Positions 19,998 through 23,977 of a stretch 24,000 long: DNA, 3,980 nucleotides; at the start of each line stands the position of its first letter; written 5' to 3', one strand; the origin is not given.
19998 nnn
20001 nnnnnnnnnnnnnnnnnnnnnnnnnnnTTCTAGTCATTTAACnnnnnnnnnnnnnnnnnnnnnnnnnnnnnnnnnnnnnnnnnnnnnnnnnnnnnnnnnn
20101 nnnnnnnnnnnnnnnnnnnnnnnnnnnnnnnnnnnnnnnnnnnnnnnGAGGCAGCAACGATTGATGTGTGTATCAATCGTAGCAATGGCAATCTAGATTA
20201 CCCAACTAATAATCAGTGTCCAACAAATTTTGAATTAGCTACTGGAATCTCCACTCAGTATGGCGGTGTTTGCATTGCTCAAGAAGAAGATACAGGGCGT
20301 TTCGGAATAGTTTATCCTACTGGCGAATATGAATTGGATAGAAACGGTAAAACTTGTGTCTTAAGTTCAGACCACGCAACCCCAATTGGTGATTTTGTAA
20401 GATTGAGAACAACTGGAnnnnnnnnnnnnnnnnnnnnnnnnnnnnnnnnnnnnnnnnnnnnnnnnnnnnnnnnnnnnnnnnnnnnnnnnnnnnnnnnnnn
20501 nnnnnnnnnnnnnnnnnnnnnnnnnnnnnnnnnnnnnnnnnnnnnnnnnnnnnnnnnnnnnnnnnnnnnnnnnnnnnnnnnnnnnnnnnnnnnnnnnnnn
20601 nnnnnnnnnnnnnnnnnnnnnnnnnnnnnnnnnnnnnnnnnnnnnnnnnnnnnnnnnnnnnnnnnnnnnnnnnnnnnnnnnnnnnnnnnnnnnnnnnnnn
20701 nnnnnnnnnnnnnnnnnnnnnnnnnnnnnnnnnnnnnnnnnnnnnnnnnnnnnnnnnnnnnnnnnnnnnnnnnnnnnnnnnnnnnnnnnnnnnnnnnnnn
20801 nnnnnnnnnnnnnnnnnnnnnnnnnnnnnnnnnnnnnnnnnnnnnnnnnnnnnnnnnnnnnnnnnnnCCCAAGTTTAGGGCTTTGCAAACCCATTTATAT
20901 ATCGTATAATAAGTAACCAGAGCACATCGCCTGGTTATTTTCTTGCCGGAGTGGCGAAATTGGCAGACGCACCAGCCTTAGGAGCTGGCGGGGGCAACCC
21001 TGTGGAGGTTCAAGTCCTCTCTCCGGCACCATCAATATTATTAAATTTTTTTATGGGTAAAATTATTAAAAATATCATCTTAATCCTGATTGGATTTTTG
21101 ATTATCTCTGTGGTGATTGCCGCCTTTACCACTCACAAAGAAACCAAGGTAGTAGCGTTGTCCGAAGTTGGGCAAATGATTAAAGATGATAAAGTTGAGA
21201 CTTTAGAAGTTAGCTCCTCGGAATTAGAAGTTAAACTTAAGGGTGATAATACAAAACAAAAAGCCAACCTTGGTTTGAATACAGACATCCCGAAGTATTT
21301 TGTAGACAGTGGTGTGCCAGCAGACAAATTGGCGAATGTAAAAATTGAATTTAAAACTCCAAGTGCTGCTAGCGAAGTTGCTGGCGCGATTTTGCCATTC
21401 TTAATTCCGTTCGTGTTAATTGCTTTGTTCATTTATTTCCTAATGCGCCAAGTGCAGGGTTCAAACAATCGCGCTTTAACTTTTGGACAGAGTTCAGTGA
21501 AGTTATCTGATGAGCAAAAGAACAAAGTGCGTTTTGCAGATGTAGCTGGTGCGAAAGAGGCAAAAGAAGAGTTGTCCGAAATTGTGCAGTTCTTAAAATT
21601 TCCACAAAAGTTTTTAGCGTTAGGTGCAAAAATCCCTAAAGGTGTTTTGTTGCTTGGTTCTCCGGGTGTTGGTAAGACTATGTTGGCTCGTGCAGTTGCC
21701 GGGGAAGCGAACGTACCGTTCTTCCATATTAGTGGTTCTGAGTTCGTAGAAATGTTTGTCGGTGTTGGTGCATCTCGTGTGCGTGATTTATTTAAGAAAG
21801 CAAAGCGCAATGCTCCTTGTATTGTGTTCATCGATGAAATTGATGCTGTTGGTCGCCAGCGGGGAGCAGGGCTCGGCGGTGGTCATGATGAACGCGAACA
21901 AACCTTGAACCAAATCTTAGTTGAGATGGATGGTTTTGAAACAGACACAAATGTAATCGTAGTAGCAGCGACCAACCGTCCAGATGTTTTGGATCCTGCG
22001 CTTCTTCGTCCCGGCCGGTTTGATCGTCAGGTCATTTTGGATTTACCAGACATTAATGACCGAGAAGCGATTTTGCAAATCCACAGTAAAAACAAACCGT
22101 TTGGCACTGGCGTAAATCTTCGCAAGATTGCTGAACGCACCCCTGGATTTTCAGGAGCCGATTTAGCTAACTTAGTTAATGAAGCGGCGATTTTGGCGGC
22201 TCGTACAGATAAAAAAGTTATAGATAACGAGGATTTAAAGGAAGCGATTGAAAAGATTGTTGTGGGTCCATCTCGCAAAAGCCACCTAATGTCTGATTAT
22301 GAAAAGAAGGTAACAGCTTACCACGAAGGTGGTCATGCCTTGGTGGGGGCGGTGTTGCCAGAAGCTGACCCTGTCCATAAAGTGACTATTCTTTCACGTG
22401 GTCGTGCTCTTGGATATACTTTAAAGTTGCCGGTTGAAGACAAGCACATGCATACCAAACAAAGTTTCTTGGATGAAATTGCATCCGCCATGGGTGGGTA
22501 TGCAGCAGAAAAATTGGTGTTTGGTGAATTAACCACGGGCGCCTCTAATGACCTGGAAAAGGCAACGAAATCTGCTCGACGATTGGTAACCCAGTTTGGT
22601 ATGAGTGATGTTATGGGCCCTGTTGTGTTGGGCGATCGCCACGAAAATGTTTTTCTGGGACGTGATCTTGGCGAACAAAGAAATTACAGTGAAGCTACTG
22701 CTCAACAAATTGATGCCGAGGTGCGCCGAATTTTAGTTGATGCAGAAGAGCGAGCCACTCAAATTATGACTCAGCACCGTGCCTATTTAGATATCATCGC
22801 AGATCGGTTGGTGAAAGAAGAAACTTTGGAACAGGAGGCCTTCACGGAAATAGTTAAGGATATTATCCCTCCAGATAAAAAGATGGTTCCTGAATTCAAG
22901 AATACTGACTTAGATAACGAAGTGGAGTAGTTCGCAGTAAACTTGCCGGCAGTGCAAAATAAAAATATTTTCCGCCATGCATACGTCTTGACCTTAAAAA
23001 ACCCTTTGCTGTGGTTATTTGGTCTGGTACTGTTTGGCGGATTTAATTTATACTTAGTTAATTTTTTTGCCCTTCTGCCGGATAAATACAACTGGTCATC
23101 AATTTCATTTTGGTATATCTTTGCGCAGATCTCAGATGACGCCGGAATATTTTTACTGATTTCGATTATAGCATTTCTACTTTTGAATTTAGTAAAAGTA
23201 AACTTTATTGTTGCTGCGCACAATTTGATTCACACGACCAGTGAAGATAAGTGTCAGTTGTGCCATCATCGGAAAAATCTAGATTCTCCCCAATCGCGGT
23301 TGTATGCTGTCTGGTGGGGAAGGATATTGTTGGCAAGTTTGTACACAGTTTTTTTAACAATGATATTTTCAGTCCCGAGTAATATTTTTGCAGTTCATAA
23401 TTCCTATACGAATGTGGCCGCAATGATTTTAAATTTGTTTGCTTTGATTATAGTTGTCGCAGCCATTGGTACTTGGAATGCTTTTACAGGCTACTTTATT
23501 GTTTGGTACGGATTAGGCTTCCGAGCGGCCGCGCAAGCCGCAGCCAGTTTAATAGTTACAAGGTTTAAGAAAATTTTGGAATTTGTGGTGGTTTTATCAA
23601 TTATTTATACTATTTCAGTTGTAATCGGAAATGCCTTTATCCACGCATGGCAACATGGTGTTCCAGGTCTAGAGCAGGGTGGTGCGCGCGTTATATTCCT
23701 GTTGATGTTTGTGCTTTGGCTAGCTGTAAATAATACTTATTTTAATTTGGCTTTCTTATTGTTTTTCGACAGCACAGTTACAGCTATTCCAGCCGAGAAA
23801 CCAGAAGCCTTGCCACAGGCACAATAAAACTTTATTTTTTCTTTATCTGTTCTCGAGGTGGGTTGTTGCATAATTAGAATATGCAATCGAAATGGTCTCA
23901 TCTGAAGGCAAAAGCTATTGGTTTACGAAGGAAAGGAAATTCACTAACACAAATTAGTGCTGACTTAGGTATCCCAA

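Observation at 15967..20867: Eight tandem paralogs with a C-terminal VirB2/TrbC-like two-helix pilin module and unrelated N-terminal regions, with no secretion machinery nearby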

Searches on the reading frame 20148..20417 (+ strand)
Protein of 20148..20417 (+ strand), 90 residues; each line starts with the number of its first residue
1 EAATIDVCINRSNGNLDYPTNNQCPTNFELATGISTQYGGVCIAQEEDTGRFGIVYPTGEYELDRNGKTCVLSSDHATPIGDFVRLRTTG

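Call 86: search_protein_representatives(protein=window:20148-20417:+)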
Query: 90 residues. Proteins with E-value up to 0.001 (for the whole library): 6; up to 1e-10: 1; up to 1e-30: 0. The best 6 are listed.
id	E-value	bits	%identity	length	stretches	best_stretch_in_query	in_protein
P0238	3.4e-16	75.3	49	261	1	4-88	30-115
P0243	2.0e-07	47.2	35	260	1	3-86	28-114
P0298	7.5e-06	42.2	38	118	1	6-84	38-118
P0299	2.2e-05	40.7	34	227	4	11-65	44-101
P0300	2.4e-05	40.6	31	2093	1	25-82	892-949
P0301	2.5e-05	40.5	26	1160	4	6-83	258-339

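Call 87: search_protein_families(library=pfam, proteins=[P0300, P0301, P0299, P0298], max_evalue=0.001)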
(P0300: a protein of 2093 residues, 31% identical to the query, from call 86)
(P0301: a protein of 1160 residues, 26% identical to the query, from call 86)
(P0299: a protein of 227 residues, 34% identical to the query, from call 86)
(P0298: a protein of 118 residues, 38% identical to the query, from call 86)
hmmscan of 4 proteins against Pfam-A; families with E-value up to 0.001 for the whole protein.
P0300 (2093 aa): 5 families
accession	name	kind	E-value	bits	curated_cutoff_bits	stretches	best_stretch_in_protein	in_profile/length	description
PF10334.16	BRE4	-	7.3e-18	65.7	25.7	0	2044-2088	141-185/228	Brefeldin A-sensitivity protein 4-like domain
PF05364.19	SecIII_SopE_N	-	7.9e-07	29.5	27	0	1591-1610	2-21/74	Salmonella type III secretion SopE effector N-terminus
PF24964.1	DUF7769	-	3.5e-05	23.8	27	0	296-309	30-43/55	Domain of unknown function (DUF7769)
PF11024.13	DGF-1_4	-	4.5e-05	24.6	27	0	180-229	30-71/75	Dispersed gene family protein 1 of Trypanosoma cruzi region 4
PF04230.19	PS_pyruv_trans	-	0.00027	21.4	25.3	0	869-906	35-74/280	Polysaccharide pyruvyl transferase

P0301 (1160 aa): 6 families
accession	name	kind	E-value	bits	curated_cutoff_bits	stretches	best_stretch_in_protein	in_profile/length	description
PF08481.16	GBS_Bsp-like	-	2.6e-238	771.3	31.6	8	783-873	1-91/92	GBS Bsp-like repeat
PF13529.12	Peptidase_C39_2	-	6.4e-10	40.2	24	1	990-1125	3-143/143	Peptidase_C39 like family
PF22942.1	DUF7025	-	3.3e-08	34.2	27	0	317-374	31-89/100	Domain of unknown function (DUF7025)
PF01060.29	TTR-52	-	2.7e-06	28.3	24.9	0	293-333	11-51/79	Transthyretin-like family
PF19756.4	DUF6243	-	6.8e-05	23.5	25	0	349-371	5-27/67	Family of unknown function (DUF6243)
PF23861.1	Ribophorin_II_2nd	-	0.00011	22.7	23.4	0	315-362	56-103/105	Ribophorin II second domain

P0299 (227 aa): 0 families

P0298 (118 aa): 0 families

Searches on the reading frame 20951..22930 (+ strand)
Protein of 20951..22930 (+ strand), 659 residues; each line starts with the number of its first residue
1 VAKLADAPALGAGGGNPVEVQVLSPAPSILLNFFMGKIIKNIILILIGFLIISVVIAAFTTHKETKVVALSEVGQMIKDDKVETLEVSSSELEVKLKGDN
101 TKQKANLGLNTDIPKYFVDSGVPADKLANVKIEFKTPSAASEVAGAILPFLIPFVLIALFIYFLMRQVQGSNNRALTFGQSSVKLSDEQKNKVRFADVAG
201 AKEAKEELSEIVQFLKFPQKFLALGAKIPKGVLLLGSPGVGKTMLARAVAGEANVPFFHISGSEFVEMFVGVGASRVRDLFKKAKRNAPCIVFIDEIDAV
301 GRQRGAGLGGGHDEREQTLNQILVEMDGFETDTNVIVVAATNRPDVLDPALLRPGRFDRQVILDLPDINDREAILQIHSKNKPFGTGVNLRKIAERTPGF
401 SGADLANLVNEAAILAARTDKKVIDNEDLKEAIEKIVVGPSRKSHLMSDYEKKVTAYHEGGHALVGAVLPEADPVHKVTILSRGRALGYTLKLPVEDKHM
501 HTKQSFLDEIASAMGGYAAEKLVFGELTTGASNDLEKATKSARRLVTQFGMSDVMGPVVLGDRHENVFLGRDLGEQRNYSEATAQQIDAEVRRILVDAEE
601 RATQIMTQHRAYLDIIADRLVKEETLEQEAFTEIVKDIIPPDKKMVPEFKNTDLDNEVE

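Call 5: search_protein_families(library=pfam, proteins=[window:20951-22930:+], max_evalue=0.001)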
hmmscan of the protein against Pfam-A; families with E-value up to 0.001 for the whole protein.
window:20951-22930:+ (659 aa): 9 families
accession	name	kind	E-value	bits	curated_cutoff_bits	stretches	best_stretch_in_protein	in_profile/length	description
PF01434.24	Peptidase_M41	-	5.2e-69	232.4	29.9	1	446-634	2-191/191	Peptidase family M41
PF00004.35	AAA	-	6e-46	156.6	21.2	1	232-364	1-130/131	ATPase family associated with various cellular activities (AAA)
PF17862.7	AAA_lid_3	-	5.6e-16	58.2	27.2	1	388-431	2-45/45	AAA+ lid domain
PF07728.20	AAA_5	-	2.7e-06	27.9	22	1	231-353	1-137/139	AAA domain (dynein-related subfamily)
PF23902.1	AAA_lid_PRS2_C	-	4.6e-06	27.1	34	1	369-437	2-71/73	PRS2 AAA+ lid C-terminal domain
PF06480.20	FtsH_ext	-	0.00012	22.7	25.5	0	43-124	2-90/103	FtsH Extracellular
PF20720.3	nSTAND3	-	0.00038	20.6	27.2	0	232-372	20-146/155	Novel STAND NTPase 3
PF06068.19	TIP49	-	0.00051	19.7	23.8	1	198-266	26-89/347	TIP49 P-loop domain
PF05496.18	RuvB_N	-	0.00082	19.6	27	0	230-298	34-94/159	Holliday junction DNA helicase RuvB P-loop domain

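Call 13: find_encoding_contigs(protein=window:20951-22930:+, flank=10000, max_places=3)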
Protein window:20951-22930:+ (659 aa): no gene with exactly this product is on record in the collection.

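Call 14: find_encoding_contigs(protein=window:21053-22930:+, flank=10000, max_places=3)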
Protein window:21053-22930:+ (625 aa): no gene with exactly this product is on record in the collection.

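Call 17: find_related_loci(query=window:21053-22930:+, collection=genome_contigs, flank=10000)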
Query window:21053-22930:+ (625 aa) in genome_contigs; peptide patterns used: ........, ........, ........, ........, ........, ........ (x = any residue, [..] = any of these).
599 stretches matched a pattern (row limit reached: there are more); 547 encode a relative of the query (tblastn E <= 1e-3); the best 80 are kept; 80 distinct loci.
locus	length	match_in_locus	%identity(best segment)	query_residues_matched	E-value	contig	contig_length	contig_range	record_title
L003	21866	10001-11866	85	1-622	0e+0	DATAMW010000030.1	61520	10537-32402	MAG TPA_asm: Patescibacteria group bacterium isolate SMAG_U7001 k141_1275939, whole genome shotgun sequence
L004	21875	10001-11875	83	1-625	0e+0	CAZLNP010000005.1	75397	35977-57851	MAG TPA_asm: uncultured Candidatus Saccharibacteria bacterium isolate SRP286056_co2_291 genome assembly, contig: NODE_33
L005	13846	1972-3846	83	1-625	0e+0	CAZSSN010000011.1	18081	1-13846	MAG TPA_asm: uncultured Candidatus Saccharibacteria bacterium isolate SRP286056_co3_12 genome assembly, contig: NODE_301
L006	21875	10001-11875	82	1-625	0e+0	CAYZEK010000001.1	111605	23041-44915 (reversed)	MAG TPA_asm: uncultured Candidatus Saccharibacteria bacterium isolate binchicken_co245_329 genome assembly, contig: NODE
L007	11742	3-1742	88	46-625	0e+0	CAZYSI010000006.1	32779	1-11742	MAG TPA_asm: uncultured Candidatus Saccharibacteria bacterium isolate binchicken_co326_102 genome assembly, contig: NODE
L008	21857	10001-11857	81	1-619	0e+0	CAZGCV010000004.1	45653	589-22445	MAG TPA_asm: uncultured Candidatus Saccharibacteria bacterium isolate SRP344714_co1_292 genome assembly, contig: NODE_16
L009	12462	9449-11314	78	1-624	0e+0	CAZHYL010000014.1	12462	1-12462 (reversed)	MAG TPA_asm: uncultured Candidatus Saccharibacteria bacterium isolate binchicken_co347_150 genome assembly, contig: NODE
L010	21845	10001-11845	80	1-615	0e+0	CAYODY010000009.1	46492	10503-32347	MAG TPA_asm: uncultured Candidatus Saccharibacteria bacterium isolate SRP286056_co2_146 genome assembly, contig: NODE_88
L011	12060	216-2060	78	1-615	0e+0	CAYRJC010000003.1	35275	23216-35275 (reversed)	MAG TPA_asm: uncultured Candidatus Saccharibacteria bacterium isolate SRP189682_co2_359 genome assembly, contig: NODE_14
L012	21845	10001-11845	78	1-615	0e+0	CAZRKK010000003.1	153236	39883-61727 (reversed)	MAG TPA_asm: uncultured Candidatus Saccharibacteria bacterium isolate SRP170004_co1_269 genome assembly, contig: NODE_93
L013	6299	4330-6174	78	1-615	0e+0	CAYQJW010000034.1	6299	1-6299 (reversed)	MAG TPA_asm: uncultured Candidatus Saccharibacteria bacterium isolate SRP286056_co1_433 genome assembly, contig: NODE_17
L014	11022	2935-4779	77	1-615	0e+0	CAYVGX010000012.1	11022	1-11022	MAG TPA_asm: uncultured Candidatus Saccharibacteria bacterium isolate SRP135725_co1_95 genome assembly, contig: NODE_835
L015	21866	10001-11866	77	1-624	0e+0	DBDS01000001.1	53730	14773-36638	MAG TPA_asm: Patescibacteria group bacterium UBA926 UBA926_contig_181, whole genome shotgun sequence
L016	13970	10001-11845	77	1-615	0e+0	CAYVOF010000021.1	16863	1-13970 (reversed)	MAG TPA_asm: uncultured Candidatus Saccharibacteria bacterium isolate SRP192515_co2_194 genome assembly, contig: NODE_27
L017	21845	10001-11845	77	1-615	0e+0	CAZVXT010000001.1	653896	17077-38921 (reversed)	MAG TPA_asm: uncultured Candidatus Saccharibacteria bacterium isolate SRP285395_co2_267 genome assembly, contig: NODE_2_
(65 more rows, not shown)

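Call 22: search_protein_families(library=pfam, proteins=[L004:11942-12829:+, L004:12988-13770:+, L004:13965-16616:+, L004:16748-17233:+, L004:17411-18808:+, L004:18945-19421:+], max_evalue=0.001)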
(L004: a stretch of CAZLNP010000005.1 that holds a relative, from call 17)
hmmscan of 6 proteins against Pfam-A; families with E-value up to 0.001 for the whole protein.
L004:11942-12829:+ (295 aa): 0 families

L004:12988-13770:+ (260 aa): 4 families
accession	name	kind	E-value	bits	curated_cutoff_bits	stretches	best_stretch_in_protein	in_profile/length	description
PF14622.11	Ribonucleas_3_3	-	1.2e-36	126.2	35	1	50-177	3-126/128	Ribonuclease-III-like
PF00636.31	Ribonuclease_3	-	6.5e-24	85.1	27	1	74-163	1-102/102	Ribonuclease III domain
PF00035.32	dsrm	-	8e-16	58.8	23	1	191-257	1-66/66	Double-stranded RNA binding motif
PF22935.1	RM44_endonuclase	-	3.8e-07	30.7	27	1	49-157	20-138/139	Large ribosomal subunit protein mL44, endonuclease domain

L004:13965-16616:+ (883 aa): 5 families
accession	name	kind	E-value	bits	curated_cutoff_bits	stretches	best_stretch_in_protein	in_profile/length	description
PF02463.25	SMC_N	-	2.1e-66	223.9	40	1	10-868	1-219/220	RecF/RecN/SMC N terminal domain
PF13304.12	AAA_21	-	8.1e-12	46.2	27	1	34-102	1-59/304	AAA domain, putative AbiEii toxin, Type IV TA system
PF13175.12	AAA_15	-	8.4e-12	45.8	32.1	1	9-449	1-287/374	AAA ATPase domain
PF13476.12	AAA_23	-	2.7e-07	31.8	27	1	13-310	1-198/201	AAA domain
PF13555.12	AAA_29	-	0.00027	21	27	1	12-56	2-46/61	P-loop containing region of AAA domain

L004:16748-17233:+ (161 aa): 1 family
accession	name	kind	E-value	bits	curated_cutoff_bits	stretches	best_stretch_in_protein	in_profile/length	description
PF00886.24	Ribosomal_S16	-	2.1e-11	44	27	1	8-59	1-56/62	Ribosomal protein S16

L004:17411-18808:+ (465 aa): 1 family
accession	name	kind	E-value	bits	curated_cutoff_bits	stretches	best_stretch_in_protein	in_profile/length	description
PF13583.11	Reprolysin_4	-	0.00049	20.2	22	1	275-305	135-165/203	Metallo-peptidase family M12B Reprolysin-like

L004:18945-19421:+ (158 aa): 0 families

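Call 75: search_protein_families(library=pfam, alignment_id=A6, max_evalue=0.001)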
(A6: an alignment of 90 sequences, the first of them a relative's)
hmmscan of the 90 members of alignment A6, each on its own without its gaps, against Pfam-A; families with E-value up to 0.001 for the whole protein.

A. member 1, L005:790-1608:+ (272 aa): 1 family
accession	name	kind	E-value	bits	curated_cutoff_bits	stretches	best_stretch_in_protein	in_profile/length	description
PF18895.5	T4SS_pilin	-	2.6e-09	37.5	26.6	1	204-266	10-71/71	Type IV secretion system pilin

B. families by the number of members that match (of 90 scanned): 8 families
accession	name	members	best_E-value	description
PF18895.5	T4SS_pilin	90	3.3e-14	Type IV secretion system pilin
PF04956.18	TrbC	18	4.4e-06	TrbC/VIRB2 pilin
PF01471.23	PG_binding_1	6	1.6e-17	Putative peptidoglycan binding domain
PF19607.4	DUF6112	5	2.3e-05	Family of unknown function (DUF6112)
PF16656.11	Pur_ac_phosph_N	1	5.5e-07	Purple acid Phosphatase, N-terminal domain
PF09374.15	PG_binding_3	1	0.00012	Predicted Peptidoglycan domain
PF09852.15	DUF2079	1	0.00022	Predicted membrane protein (DUF2079)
PF04886.17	PT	1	0.00058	PT disordered repeat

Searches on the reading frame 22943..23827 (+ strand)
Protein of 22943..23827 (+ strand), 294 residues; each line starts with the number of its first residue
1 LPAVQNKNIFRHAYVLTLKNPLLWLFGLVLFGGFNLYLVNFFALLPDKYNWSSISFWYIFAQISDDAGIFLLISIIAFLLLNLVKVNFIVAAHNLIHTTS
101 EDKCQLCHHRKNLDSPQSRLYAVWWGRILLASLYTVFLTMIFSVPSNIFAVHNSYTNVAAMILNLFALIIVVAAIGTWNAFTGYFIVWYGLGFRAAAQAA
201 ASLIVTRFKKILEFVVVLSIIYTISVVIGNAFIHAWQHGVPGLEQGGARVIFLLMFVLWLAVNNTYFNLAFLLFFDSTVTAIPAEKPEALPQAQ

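Call 5: search_protein_families(library=pfam, proteins=[window:22943-23827:+], max_evalue=0.001)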
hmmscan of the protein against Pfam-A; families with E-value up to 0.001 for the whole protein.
window:22943-23827:+ (294 aa): 0 families

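Call 71: find_encoding_contigs(protein=window:22943-23824:+, flank=10000, max_places=3)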
Protein seq(294 aa) (294 aa): no gene with exactly this product is on record in the collection.
